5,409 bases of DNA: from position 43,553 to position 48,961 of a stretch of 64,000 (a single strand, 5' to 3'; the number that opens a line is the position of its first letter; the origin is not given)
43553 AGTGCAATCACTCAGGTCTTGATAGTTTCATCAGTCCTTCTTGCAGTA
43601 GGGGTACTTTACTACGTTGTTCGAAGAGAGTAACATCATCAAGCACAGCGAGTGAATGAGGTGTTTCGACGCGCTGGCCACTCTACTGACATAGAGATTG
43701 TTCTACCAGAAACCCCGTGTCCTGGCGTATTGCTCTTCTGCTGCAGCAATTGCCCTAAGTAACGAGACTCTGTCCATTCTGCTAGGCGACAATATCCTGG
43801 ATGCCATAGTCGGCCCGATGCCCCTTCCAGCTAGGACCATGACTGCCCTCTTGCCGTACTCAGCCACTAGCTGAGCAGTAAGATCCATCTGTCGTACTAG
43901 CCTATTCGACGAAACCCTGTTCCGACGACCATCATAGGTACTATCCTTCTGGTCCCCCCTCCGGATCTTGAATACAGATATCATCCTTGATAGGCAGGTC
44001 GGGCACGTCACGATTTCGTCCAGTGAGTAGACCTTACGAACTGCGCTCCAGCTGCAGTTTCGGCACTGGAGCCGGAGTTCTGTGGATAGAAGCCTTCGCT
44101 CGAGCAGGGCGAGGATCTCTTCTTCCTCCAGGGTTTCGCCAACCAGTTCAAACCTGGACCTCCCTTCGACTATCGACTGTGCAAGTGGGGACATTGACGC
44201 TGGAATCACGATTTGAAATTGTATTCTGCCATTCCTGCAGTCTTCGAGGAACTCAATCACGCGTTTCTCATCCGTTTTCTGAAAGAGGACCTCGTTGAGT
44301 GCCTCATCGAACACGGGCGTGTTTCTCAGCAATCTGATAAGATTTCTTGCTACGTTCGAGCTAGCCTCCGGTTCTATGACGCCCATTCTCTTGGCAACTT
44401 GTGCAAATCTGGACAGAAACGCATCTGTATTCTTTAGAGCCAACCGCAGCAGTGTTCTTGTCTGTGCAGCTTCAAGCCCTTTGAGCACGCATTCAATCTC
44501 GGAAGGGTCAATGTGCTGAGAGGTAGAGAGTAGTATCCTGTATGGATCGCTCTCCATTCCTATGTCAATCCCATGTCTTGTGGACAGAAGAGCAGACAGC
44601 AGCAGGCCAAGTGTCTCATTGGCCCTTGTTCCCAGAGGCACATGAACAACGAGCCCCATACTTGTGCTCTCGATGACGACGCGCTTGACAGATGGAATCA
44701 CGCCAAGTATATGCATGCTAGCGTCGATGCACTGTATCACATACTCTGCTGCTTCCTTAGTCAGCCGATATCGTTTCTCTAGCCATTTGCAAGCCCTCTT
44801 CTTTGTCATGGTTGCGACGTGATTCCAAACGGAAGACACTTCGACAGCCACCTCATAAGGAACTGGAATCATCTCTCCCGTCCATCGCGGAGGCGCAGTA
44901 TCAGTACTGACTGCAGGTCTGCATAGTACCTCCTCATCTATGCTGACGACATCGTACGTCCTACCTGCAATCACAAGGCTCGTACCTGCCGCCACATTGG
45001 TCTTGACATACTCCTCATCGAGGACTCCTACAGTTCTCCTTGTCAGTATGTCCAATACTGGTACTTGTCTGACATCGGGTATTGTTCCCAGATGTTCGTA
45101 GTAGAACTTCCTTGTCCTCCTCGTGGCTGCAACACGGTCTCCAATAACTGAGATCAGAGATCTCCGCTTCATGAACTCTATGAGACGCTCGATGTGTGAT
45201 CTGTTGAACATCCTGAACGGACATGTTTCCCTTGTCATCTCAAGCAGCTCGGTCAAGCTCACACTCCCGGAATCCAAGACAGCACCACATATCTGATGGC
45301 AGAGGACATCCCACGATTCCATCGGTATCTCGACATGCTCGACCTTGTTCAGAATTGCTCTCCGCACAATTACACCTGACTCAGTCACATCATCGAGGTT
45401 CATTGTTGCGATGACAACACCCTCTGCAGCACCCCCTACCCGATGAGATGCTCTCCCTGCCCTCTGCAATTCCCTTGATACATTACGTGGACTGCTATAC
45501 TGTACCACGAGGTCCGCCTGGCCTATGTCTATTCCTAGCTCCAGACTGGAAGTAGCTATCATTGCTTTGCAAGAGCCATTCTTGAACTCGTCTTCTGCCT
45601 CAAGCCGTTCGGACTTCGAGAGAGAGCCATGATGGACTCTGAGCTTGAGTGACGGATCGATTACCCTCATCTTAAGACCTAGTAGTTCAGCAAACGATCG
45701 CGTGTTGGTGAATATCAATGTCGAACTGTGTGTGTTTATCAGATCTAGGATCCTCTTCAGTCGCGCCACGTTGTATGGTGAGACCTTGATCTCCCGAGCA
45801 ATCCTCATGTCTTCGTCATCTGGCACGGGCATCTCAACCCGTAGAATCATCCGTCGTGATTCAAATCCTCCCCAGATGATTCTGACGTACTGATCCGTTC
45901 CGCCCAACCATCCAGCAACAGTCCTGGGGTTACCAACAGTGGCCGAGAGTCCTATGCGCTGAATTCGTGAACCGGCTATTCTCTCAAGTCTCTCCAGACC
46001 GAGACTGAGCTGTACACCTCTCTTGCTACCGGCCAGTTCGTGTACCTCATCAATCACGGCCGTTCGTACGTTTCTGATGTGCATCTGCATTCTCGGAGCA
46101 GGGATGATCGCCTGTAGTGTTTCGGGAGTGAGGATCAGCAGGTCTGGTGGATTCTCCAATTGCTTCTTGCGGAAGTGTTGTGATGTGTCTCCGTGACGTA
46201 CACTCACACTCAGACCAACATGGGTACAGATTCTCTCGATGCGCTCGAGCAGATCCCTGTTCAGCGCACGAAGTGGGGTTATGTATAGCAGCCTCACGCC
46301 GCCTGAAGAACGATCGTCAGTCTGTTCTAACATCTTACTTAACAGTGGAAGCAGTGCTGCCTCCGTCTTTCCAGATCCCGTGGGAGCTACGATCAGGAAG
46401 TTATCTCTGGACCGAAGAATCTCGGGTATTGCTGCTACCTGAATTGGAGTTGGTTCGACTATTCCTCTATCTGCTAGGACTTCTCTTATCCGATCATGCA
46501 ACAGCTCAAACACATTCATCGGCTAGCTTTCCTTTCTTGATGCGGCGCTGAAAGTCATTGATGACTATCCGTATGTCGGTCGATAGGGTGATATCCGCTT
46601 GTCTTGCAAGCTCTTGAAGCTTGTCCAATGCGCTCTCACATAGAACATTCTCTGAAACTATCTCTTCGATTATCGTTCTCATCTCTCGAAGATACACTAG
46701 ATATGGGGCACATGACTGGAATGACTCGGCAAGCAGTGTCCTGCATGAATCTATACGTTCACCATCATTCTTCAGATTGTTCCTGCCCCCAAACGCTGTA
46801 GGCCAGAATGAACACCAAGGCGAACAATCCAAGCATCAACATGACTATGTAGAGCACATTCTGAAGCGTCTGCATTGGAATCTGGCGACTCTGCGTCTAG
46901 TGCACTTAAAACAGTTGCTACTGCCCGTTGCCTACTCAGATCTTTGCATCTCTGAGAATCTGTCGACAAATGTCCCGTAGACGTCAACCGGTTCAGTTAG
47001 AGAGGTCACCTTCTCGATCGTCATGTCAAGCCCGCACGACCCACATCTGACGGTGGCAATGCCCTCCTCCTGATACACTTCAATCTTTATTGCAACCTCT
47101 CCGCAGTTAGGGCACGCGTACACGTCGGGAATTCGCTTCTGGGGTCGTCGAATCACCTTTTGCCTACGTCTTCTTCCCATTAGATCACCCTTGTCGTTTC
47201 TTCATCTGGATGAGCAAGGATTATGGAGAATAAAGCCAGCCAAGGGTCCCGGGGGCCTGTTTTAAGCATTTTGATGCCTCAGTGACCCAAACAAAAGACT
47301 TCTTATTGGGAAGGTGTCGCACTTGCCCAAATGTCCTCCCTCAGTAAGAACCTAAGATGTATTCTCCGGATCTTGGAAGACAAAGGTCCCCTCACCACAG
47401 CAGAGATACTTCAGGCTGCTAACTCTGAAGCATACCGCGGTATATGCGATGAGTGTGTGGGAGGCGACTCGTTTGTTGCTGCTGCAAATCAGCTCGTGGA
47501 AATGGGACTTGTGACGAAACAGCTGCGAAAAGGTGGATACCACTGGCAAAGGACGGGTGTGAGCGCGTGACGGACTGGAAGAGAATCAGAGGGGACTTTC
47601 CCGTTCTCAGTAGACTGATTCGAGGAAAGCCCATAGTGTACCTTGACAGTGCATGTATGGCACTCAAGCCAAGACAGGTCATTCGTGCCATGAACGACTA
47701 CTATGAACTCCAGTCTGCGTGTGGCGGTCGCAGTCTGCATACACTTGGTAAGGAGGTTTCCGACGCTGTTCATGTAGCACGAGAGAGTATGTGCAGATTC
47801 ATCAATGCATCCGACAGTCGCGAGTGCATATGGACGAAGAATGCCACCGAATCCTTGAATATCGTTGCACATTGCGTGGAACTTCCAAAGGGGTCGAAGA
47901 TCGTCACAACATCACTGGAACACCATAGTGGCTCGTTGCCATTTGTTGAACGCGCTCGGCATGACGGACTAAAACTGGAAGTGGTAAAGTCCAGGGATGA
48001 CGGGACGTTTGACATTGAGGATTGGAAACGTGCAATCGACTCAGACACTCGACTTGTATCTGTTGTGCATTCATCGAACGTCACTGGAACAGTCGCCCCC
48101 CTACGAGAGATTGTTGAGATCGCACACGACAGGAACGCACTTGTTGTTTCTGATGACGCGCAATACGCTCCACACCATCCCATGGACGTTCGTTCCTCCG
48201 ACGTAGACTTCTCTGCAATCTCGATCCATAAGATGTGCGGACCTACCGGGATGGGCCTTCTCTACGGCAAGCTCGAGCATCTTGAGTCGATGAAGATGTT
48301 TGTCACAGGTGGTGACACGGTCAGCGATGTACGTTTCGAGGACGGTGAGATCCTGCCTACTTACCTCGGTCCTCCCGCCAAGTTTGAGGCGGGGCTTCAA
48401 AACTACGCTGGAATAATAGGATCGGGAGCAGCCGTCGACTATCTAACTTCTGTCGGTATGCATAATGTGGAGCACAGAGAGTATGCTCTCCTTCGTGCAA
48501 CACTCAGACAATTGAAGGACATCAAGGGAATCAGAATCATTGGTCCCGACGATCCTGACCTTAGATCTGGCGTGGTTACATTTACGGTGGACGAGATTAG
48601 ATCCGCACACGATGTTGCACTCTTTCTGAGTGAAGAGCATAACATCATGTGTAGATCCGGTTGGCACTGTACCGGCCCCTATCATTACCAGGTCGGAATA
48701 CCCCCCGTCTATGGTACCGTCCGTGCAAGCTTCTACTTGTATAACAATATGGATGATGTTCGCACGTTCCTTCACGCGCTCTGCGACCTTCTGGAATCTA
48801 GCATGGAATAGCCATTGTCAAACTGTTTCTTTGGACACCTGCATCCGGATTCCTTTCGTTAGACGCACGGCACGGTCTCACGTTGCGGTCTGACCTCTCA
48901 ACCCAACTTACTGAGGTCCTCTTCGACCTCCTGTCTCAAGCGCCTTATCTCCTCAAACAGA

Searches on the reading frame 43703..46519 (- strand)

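Call 50: search_protein_families(library=pfam, proteins=[window:43703-46519:-])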
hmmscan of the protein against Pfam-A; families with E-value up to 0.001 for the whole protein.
window:43703-46519:- (938 aa): 5 families
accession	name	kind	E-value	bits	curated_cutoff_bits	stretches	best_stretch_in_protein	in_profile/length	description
PF00270.35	DEAD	-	2.7e-36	125.2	26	1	24-196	1-161/167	DEAD/DEAH box helicase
PF08494.16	DEAD_assoc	-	2.1e-31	109.7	23.5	1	608-780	1-191/191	DEAD/H associated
PF00271.37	Helicase_C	-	2.2e-23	83.1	23.5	1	254-357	6-106/110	Helicase conserved C-terminal domain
PF19306.5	WH_Lhr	-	2.3e-11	43.8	27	1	391-535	6-160/168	Large helicase-related protein, winged helix domain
PF04851.21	ResIII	-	1.3e-08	35.4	22.5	1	22-195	3-162/164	Type III restriction enzyme, res subunit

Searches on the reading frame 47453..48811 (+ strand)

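Call 50: search_protein_families(library=pfam, proteins=[window:47453-48811:+])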
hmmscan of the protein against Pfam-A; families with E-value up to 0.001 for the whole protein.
window:47453-48811:+ (452 aa): 5 families
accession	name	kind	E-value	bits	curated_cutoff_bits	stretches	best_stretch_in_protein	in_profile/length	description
PF00266.25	Aminotran_5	-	1.3e-107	360.5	21.5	1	62-438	1-370/371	Aminotransferase class-V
PF00155.27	Aminotran_1_2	-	1.1e-08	35.1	19.7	1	108-236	46-187/361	Aminotransferase class I and II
PF01041.23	DegT_DnrJ_EryC1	-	3.9e-06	26.8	19.8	1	120-237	37-148/360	DegT/DnrJ/EryC1/StrS aminotransferase family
PF01053.26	Cys_Met_Meta_PP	-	0.00017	20.7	27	1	146-242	90-181/381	Cys/Met metabolism PLP-dependent enzyme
PF01212.27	Beta_elim_lyase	-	0.00074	19.4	27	0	168-239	91-173/288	Beta-eliminating lyase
